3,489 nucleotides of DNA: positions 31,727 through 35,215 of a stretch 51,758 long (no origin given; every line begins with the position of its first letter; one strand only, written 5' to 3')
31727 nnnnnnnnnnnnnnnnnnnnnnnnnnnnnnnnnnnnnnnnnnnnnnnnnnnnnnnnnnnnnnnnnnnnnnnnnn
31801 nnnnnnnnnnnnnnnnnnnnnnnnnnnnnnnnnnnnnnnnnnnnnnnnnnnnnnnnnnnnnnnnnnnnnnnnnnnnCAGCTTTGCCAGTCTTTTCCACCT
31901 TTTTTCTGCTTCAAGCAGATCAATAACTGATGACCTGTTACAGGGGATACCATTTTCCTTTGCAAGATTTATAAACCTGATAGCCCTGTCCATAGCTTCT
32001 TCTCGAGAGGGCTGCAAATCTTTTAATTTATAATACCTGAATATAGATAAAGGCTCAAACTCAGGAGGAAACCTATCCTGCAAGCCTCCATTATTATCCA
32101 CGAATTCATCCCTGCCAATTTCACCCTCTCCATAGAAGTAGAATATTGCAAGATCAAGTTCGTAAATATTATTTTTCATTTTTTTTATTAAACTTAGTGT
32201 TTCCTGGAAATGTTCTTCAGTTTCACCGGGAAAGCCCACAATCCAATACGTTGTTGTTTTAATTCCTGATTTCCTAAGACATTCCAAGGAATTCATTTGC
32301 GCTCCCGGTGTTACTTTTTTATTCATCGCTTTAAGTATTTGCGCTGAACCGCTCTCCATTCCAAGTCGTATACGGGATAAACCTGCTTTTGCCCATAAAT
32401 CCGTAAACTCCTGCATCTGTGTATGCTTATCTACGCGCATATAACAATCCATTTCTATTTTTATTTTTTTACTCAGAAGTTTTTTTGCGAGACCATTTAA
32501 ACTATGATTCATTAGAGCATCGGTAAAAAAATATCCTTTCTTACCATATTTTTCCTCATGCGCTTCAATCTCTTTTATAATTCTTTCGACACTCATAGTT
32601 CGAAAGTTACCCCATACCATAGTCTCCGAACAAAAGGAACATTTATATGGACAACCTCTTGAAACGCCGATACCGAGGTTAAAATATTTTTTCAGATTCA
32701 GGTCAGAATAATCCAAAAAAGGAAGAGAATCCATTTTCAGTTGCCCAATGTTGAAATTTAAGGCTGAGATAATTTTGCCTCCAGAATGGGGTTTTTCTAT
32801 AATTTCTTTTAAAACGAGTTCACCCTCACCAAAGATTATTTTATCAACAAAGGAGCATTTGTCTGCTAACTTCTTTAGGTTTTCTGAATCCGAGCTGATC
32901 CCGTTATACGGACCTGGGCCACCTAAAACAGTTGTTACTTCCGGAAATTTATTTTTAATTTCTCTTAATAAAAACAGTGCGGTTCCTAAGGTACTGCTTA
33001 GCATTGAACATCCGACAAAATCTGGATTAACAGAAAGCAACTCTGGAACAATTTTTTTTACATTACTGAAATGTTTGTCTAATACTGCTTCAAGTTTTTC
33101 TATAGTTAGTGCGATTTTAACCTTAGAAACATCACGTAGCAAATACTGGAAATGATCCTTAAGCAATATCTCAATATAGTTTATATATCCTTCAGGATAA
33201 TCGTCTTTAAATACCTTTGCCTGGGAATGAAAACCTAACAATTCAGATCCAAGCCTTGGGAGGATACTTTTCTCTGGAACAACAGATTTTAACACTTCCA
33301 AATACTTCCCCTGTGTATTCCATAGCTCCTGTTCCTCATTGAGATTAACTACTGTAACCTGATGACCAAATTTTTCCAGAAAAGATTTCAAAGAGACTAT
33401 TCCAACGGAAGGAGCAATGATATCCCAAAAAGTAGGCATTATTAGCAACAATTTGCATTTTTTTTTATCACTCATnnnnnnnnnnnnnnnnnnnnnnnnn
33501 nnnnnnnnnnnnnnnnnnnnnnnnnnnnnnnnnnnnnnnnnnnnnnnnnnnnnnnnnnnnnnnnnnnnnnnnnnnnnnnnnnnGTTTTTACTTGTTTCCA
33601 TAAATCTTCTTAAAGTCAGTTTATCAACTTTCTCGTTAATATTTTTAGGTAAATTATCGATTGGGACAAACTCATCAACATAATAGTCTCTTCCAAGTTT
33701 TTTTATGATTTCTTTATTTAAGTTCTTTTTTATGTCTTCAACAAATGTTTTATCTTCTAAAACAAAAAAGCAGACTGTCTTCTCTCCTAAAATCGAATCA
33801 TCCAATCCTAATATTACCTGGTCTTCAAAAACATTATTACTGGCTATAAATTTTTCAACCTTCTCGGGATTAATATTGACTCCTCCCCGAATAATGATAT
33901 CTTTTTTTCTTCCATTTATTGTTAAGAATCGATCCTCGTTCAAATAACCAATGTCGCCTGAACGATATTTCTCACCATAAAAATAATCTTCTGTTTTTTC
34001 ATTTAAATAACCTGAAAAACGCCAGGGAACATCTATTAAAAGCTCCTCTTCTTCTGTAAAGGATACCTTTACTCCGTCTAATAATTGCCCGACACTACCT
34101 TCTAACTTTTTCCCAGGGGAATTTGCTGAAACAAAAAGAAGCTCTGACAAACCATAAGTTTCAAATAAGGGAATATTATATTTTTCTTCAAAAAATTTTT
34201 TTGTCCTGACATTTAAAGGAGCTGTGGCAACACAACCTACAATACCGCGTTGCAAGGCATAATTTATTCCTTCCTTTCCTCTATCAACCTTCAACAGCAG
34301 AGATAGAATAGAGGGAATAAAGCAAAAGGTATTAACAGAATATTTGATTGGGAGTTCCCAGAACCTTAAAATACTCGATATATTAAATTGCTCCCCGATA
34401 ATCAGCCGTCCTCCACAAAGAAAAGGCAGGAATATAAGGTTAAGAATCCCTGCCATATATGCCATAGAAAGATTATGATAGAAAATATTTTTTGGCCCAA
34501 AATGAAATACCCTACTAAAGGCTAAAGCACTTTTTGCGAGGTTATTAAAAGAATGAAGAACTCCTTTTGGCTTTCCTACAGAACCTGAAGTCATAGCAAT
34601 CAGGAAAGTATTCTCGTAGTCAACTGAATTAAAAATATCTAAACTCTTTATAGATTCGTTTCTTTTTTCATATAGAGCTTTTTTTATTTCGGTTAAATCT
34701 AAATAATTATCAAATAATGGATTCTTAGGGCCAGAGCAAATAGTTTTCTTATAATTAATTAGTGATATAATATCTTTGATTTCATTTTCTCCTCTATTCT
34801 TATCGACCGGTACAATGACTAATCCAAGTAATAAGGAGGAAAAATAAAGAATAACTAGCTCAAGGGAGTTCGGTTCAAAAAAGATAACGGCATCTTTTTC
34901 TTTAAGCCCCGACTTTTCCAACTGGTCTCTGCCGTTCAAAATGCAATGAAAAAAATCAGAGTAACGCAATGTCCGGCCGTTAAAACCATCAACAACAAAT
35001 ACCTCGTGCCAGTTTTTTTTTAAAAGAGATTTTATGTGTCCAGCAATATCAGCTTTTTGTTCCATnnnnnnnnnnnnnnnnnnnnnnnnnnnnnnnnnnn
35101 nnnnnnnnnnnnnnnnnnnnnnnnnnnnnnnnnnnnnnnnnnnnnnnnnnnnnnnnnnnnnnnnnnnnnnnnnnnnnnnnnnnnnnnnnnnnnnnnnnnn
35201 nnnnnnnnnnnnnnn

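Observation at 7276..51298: Seven radical SAM enzymes (five B12-binding class B, two SPASM/twitch) in one glycan locus, with no peptide substrate in sight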

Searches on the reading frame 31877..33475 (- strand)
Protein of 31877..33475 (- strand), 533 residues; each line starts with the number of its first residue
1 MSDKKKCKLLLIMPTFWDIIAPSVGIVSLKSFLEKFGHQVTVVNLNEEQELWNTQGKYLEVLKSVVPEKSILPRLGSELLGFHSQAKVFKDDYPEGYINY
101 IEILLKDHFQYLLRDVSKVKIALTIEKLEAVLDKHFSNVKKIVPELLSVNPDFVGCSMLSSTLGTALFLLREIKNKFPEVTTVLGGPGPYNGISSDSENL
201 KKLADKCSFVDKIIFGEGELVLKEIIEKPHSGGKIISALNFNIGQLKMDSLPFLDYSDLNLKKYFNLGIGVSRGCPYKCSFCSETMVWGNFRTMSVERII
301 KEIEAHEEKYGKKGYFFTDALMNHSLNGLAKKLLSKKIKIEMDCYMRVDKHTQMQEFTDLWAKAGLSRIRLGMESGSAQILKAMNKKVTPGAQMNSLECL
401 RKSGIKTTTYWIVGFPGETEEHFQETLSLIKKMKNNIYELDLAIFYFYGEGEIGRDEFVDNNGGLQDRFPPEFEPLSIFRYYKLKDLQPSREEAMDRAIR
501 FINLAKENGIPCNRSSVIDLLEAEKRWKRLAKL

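Call 3: search_protein_families(library=pfam, proteins=[window:31877-33475:-], max_evalue=0.01)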
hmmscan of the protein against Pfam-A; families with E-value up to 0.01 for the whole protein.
window:31877-33475:- (533 aa): 2 families
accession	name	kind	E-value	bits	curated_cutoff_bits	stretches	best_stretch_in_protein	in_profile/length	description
PF04055.27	Radical_SAM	-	2.9e-27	96.3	29.5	1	271-430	3-166/166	Radical SAM superfamily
PF02310.24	B12-binding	-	1.1e-08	35.4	32.1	1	132-225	34-120/121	B12 binding domain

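Call 4: search_protein_families(library=ncbifam, proteins=[window:31877-33475:-], max_evalue=0.01)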
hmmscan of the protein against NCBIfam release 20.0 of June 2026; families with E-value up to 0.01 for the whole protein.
window:31877-33475:- (533 aa): 36 families (the best 25 are shown)
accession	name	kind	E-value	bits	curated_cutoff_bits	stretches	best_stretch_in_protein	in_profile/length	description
TIGR03975.1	rSAM_ocin_1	subfamily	5.2e-35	121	281.85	1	10-433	3-430/606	RiPP maturation radical SAM C-methyltransferase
TIGR04479.1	bcpD_PhpK_rSAM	subfamily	2.2e-33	115.4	600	1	245-441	222-417/504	PhpK family radical SAM P-methyltransferase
TIGR02026.1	BchE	equivalog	4.5e-29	101.7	481.35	1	140-434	53-366/497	magnesium-protoporphyrin IX monomethyl ester anaerobic oxidative cyclase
TIGR04072.2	rSAM_ladder_B12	equivalog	4.4e-27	94.8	360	1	210-437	121-353/443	lipid biosynthesis B12-binding/radical SAM protein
TIGR04013.1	B12_SAM_MJ_1487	hypoth_equivalog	3.5e-24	85.4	251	2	129-314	17-200/382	TIGR04013 family B12-binding domain/radical SAM domain-containing protein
NF050148.1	rSAM_ApyD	equivalog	1.6e-22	79.7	750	1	248-432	179-365/645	RiPP biosynthesis radical SAM protein ApyD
TIGR04385.1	B12_rSAM_cofa1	equivalog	6.9e-21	75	450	1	238-434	165-365/438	B12 lower ligand biosynthesis radical SAM protein BzaD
NF038361.1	rSAM_Sden_1168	equivalog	4.5e-20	71.7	575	1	152-434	142-452/560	Sden_1168 family B12-binding radical SAM P-methyltransferase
TIGR00089.1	TIGR00089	subfamily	5.2e-20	71.6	251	1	263-434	137-319/429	MiaB/RimO family radical SAM methylthiotransferase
TIGR04367.1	HpnR_B12_rSAM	equivalog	3.8e-19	68.6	650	1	269-424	189-343/490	hopanoid C-3 methylase HpnR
TIGR03471.1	HpnJ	equivalog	5.8e-19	68.3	577.6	1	263-446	187-378/472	hopanoid biosynthesis associated radical SAM protein HpnJ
TIGR04014.1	B12_SAM_MJ_0865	equivalog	4.5e-18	65.2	360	1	269-434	163-337/434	methyl-coenzyme M reductase glutamine C-methyltransferase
TIGR01579.1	MiaB-like-C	equivalog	1.2e-16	61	357.05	1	269-434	143-319/416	tRNA (N(6)-L-threonylcarbamoyladenosine(37)-C(2))-methylthiotransferase MtaB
TIGR01574.1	miaB-methiolase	equivalog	3.7e-15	55.9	355.3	1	198-434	83-326/437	tRNA (N6-isopentenyl adenosine(37)-C2)-methylthiotransferase MiaB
TIGR01125.1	TIGR01125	equivalog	7.5e-14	51.6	356.95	1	173-434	83-317/432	30S ribosomal protein S12 methylthiotransferase RimO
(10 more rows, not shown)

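Call 50: find_homologous_proteins(query=window:31877-33475:-, max_evalue=1e-15)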
Query window:31877-33475:- (533 aa): 434 proteins with E <= 1e-15 among 8000 candidates; the best 120 are listed.
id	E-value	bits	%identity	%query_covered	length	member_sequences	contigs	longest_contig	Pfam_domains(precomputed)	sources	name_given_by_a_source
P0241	0.0e+0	1210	100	100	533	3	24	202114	PF04055.28,PF02310.25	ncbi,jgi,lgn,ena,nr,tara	ncbi:MAG: hypothetical protein CMD96_06870 [Gammaproteobacteria bacterium]|nr:hypothetical protein [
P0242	7.8e-223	759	62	98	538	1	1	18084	PF04055.28,PF02310.25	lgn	-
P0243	1.7e-213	728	59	98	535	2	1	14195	PF04055.28,PF02310.25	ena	-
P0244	1.0e-203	696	57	99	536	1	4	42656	PF04055.28,PF02310.25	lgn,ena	-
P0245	4.3e-203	694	56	98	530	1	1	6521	PF04055.28,PF02310.25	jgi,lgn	jgi:hypothetical protein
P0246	1.2e-195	670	55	98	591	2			PF04055.28,PF02310.25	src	-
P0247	2.4e-195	669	52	99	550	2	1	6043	PF04055.28,PF02310.25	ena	-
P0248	2.6e-195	668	54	99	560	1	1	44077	PF04055.28,PF02310.25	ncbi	-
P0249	5.1e-195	667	54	98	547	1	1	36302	PF04055.28,PF02310.25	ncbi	-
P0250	4.1e-194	664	55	98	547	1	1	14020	PF04055.28,PF02310.25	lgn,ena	-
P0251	9.8e-191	653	53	98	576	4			PF04055.28,PF02310.25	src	-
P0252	2.9e-189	648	51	100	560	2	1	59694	PF04055.28,PF02310.25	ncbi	-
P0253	1.8e-188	646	51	100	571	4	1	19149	PF04055.28,PF02310.25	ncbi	-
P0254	1.0e-177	610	49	98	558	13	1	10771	PF04055.28,PF02310.25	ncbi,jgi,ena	-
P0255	5.8e-138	479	50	73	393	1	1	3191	PF04055.28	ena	-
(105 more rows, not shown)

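Call 52: find_encoding_contigs(protein=P0241, flank=10000, max_places=8)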
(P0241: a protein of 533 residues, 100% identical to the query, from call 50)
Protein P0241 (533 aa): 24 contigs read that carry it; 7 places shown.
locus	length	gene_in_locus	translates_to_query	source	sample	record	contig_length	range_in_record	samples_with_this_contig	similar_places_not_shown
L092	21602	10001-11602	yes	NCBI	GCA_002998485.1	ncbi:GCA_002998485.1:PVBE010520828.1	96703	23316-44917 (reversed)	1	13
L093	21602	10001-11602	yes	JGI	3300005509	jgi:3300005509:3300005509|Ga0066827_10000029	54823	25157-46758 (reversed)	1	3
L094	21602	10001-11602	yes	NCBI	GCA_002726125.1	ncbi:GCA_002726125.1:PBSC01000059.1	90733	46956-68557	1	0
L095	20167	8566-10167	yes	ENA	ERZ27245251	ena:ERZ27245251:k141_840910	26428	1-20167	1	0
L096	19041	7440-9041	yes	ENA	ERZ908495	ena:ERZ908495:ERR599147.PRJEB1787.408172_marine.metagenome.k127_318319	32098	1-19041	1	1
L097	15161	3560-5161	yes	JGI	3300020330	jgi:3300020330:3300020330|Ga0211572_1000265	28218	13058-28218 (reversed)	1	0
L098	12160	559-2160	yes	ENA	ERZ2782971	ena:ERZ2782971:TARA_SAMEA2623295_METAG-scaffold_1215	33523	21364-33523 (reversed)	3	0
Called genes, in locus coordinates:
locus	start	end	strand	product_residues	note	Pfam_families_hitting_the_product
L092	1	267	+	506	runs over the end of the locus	PF02310:B12-binding, PF04055:Radical_SAM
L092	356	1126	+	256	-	PF00483:NTP_transferase, PF12804:NTP_transf_3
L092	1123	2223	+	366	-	PF00465:Fe-ADH, PF13685:Fe-ADH_2, PF25137:ADH_Fe_C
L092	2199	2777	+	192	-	PF01583:APS_kinase, PF13238:AAA_18 (weak)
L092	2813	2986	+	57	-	PF00665:rve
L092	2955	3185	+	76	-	-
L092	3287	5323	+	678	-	PF04464:Glyphos_transf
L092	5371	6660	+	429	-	PF16254:DUF4910, PF09940:DUF2172, PF16221:HTH_47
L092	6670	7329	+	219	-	PF04199:Cyclase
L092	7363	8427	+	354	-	PF00682:HMGL-like, PF07836:DmpG_comm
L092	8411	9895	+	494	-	PF00501:AMP-binding, PF13193:AMP-binding_C (faint)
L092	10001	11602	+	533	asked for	PF02310:B12-binding (weak), PF04055:Radical_SAM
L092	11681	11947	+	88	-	-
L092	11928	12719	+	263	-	PF02522:Antibiotic_NAT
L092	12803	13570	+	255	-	-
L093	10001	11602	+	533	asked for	PF02310:B12-binding (weak), PF04055:Radical_SAM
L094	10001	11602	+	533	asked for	PF02310:B12-binding (weak), PF04055:Radical_SAM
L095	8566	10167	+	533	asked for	PF02310:B12-binding (weak), PF04055:Radical_SAM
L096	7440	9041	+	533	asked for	PF02310:B12-binding (weak), PF04055:Radical_SAM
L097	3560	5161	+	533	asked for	PF02310:B12-binding (weak), PF04055:Radical_SAM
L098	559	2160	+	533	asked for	PF02310:B12-binding (weak), PF04055:Radical_SAM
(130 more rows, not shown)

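Call 64: search_solved_structures(query=window:31877-33475:-, max_evalue=0.001)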
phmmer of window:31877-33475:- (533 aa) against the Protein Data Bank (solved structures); distinct sequences matched with E-value up to 0.001: 9.
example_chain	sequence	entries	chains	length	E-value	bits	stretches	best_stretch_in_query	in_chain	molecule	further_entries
9ccb_A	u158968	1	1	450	1.9e-12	50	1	255-473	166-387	Radical SAM core domain-containing protein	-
2qgq_A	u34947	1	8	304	1.1e-07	34.3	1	269-434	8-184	Protein TM_1862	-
4jc0_A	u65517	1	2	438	1.4e-07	34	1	268-434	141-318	Ribosomal protein S12 methylthiotransferase RimO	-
6fd2_B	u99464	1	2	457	2.7e-07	33.1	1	268-449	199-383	Putative apramycin biosynthetic oxidoreductase 4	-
7kdx_A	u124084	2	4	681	9.7e-07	31.2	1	271-435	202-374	Methyltransferase TokK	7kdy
9n1b_A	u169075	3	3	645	1.3e-05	27.5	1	231-428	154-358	Radical SAM protein | Radical SAM enzyme CysS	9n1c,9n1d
7mjz_A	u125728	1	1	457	9.6e-05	24.6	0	367-432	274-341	tRNA-2-methylthio-N(6)-dimethylallyladenosine synthase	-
7mjv_A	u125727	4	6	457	9.7e-05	24.6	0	367-432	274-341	tRNA-2-methylthio-N(6)-dimethylallyladenosine synthase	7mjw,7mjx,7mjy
5ul2_A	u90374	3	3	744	0.00068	21.8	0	266-407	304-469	OxsB protein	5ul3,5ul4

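Call 69: find_encoding_contigs(protein=P0252, flank=9000, max_places=1)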
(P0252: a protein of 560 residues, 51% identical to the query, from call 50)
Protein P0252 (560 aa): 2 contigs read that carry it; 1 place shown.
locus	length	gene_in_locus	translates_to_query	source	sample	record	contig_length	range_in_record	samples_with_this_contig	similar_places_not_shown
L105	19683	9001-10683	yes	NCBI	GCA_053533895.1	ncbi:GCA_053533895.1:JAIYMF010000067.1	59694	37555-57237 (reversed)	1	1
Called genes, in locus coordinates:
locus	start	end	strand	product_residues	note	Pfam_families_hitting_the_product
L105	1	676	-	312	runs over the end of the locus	PF13489:Methyltransf_23, PF08241:Methyltransf_11 (faint), PF08242:Methyltransf_12 (faint), PF13649:Methyltransf_25 (faint)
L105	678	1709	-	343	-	PF13489:Methyltransf_23, PF13847:Methyltransf_31 (faint), PF08242:Methyltransf_12 (faint), PF13649:Methyltransf_25 (faint), PF08241:Methyltransf_11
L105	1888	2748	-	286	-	PF01925:TauE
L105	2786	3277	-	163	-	PF02082:Rrf2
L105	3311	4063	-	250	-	PF01507:PAPS_reduct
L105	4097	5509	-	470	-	PF05159:Capsule_synth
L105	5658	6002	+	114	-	PF01648:ACPS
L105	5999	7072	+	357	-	PF00682:HMGL-like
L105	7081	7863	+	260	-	-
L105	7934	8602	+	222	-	PF04199:Cyclase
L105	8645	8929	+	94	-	PF13459:Fer4_15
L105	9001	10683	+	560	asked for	PF02310:B12-binding (faint), PF04055:Radical_SAM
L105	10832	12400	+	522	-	PF00501:AMP-binding, PF13193:AMP-binding_C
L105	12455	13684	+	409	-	PF13489:Methyltransf_23, PF13847:Methyltransf_31, PF08241:Methyltransf_11, PF08242:Methyltransf_12, PF13649:Methyltransf_25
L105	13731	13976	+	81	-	-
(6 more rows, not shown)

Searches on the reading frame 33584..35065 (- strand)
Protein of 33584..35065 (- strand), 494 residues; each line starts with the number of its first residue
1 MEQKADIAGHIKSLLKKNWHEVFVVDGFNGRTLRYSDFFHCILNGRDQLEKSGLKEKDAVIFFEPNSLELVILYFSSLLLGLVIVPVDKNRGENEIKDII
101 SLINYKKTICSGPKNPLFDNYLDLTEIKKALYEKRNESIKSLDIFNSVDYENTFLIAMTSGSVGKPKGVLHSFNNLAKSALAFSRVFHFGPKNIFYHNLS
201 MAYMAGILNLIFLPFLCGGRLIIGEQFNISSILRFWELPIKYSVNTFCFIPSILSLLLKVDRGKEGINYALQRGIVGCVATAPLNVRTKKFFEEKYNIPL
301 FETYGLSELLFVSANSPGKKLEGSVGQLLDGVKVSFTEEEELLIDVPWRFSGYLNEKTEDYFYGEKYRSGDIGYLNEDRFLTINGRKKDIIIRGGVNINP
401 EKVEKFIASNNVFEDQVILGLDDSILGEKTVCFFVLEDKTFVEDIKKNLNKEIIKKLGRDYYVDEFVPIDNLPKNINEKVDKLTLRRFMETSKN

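Call 7: search_protein_families(library=pfam, proteins=[window:33584-35065:-], max_evalue=0.001)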
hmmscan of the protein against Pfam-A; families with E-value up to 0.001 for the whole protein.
window:33584-35065:- (494 aa): 2 families
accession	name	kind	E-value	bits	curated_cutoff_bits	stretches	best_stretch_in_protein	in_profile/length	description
PF00501.34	AMP-binding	-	5.4e-38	131.2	29.9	1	22-340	12-359/384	AMP-binding enzyme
PF13193.12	AMP-binding_C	-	2.4e-05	25.6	24.5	1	402-479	1-76/76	AMP-binding enzyme C-terminal domain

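Call 62: search_protein_families(library=ncbifam, proteins=[window:33584-35065:-], max_evalue=1e-10)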
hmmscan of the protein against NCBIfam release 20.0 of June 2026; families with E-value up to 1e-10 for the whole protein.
window:33584-35065:- (494 aa): 75 families (the best 25 are shown)
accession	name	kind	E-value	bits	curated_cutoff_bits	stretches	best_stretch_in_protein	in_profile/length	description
NF004837.0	PRK06187.1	subfamily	2.1e-48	164.9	476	1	29-491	30-524/531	long-chain-fatty-acid--CoA ligase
TIGR01923.1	menE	equivalog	3.4e-46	158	330.15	1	37-482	4-439/442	o-succinylbenzoate--CoA ligase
NF052269.1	Staph_lig_FadD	equivalog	1.7e-43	148.7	650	1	21-492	16-496/499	long-chain-fatty-acid--CoA ligase FadD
NF005702.0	PRK07514.1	subfamily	1.9e-41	142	558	1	23-487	20-498/506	malonyl-CoA synthase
NF004758.0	PRK06087.1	equivalog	1.2e-40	139.5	736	1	12-487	31-533/548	medium-chain fatty-acid--CoA ligase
NF005714.0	PRK07529.1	subfamily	3.8e-38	131.2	632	1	149-487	216-574/640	acyl-CoA synthetase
NF005797.0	PRK07638.1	equivalog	1.4e-35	122.8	518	1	29-492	23-482/487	acyl-CoA synthetase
NF002966.0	PRK03640.1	equivalog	1.8e-35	122.4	556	1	32-489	27-480/483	o-succinylbenzoate--CoA ligase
NF004114.0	PRK05605.1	equivalog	1.8e-34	119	766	1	143-489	213-569/575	long-chain-fatty-acid--CoA ligase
NF005307.0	PRK06839.1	equivalog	1.8e-29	102.7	748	1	53-488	49-492/496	o-succinylbenzoate--CoA ligase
NF004511.1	PRK05852.1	equivalog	3.6e-29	101.8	650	1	31-483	25-498/505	FadD7 family fatty acid--CoA ligase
NF006572.0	PRK09088.1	equivalog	4.8e-29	101.4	696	2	22-255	18-243/491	acyl-CoA synthetase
NF004797.0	PRK06145.1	equivalog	7.8e-29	100.4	850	1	29-492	24-498/499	acyl-CoA synthetase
NF006182.0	PRK08316.1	subfamily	2.2e-27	95.8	663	1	28-490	32-518/523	fatty acyl-CoA synthetase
NF047394.1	AcylCoAsynMbcS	equivalog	2.9e-27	95.5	850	1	32-488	41-519/525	acyl-CoA synthetase MbcS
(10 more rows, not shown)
